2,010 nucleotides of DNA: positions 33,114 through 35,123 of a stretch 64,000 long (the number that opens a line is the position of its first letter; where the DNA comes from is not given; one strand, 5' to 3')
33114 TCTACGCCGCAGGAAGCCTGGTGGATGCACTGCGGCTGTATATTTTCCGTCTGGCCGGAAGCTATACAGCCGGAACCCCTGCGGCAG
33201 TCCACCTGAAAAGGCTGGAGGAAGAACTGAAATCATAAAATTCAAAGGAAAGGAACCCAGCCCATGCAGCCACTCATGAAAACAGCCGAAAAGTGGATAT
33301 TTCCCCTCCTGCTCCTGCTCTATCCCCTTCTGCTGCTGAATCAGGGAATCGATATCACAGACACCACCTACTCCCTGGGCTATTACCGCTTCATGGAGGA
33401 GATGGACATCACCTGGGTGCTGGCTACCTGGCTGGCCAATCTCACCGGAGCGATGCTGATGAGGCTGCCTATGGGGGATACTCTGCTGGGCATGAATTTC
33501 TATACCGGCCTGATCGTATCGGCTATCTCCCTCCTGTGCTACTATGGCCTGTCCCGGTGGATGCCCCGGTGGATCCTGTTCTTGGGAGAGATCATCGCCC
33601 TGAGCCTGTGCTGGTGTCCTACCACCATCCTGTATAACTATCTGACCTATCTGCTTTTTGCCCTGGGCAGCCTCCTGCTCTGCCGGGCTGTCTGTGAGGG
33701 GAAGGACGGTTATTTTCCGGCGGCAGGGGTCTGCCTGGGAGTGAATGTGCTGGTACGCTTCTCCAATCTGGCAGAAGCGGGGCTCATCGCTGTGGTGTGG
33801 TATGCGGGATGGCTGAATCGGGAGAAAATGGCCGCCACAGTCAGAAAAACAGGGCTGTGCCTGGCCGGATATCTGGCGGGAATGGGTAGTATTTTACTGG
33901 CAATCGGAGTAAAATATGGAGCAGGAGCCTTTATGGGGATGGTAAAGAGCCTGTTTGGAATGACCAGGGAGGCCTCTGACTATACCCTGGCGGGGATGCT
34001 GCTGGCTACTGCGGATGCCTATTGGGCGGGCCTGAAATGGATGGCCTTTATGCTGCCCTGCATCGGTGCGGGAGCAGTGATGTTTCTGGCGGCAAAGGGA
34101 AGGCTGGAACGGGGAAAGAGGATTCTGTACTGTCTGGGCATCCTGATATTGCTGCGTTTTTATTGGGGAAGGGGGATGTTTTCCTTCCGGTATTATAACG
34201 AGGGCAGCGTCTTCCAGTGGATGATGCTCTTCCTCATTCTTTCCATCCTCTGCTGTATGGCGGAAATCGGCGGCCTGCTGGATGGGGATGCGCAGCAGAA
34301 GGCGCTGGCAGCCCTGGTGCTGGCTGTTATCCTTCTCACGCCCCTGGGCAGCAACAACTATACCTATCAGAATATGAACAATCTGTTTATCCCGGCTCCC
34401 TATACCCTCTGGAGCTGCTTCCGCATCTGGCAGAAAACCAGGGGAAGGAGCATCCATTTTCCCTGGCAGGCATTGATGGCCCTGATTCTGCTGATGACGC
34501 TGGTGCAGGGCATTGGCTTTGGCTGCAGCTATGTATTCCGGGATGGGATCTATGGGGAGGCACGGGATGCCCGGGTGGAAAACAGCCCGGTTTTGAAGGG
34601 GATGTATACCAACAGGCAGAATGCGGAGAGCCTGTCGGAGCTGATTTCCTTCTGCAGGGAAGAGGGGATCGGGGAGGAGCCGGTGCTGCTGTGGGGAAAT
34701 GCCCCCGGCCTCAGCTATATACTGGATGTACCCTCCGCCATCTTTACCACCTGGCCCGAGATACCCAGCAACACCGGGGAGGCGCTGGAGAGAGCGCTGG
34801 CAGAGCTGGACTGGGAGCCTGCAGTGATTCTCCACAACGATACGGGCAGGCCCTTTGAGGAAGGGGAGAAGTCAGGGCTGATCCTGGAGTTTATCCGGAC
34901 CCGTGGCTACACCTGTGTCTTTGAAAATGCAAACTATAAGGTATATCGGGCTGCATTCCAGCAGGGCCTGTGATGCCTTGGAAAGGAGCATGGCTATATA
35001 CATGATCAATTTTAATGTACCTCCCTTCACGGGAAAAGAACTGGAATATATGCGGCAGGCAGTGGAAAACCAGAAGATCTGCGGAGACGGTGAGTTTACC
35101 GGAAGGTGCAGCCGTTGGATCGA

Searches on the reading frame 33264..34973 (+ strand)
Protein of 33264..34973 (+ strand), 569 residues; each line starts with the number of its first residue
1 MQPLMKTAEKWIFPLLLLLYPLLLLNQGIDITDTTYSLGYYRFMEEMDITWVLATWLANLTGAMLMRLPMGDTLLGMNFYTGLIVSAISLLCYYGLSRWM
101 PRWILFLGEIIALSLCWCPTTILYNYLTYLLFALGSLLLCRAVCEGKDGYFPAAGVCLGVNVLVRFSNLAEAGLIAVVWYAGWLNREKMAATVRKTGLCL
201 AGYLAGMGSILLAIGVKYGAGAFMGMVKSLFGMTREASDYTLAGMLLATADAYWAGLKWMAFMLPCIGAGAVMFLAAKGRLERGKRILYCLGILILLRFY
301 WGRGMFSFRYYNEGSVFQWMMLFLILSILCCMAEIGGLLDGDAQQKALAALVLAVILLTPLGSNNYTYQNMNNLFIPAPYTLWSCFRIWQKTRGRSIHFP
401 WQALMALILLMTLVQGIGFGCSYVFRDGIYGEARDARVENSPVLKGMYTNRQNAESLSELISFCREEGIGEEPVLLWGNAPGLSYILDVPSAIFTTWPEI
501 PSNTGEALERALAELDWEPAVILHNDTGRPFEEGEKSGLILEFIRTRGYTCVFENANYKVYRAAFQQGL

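Call 5: search_protein_families(library=pfam, proteins=[window:33264-34973:+], max_evalue=0.01)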
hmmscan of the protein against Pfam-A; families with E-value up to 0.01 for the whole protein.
window:33264-34973:+ (569 aa): 0 families

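Call 6: search_protein_families(library=ncbifam, proteins=[window:33264-34973:+], max_evalue=0.001)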
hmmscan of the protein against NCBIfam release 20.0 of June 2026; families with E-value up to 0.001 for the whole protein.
window:33264-34973:+ (569 aa): 0 families

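Call 14: search_protein_families(library=pfam, proteins=[window:33264-34973:+], max_evalue=5)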
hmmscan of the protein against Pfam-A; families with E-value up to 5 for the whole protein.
window:33264-34973:+ (569 aa): 0 families

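Call 55: search_solved_structures(query=A4, max_evalue=10)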
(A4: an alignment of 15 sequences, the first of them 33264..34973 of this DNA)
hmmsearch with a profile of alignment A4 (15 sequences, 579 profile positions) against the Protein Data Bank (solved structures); distinct sequences matched with E-value up to 10: 0.
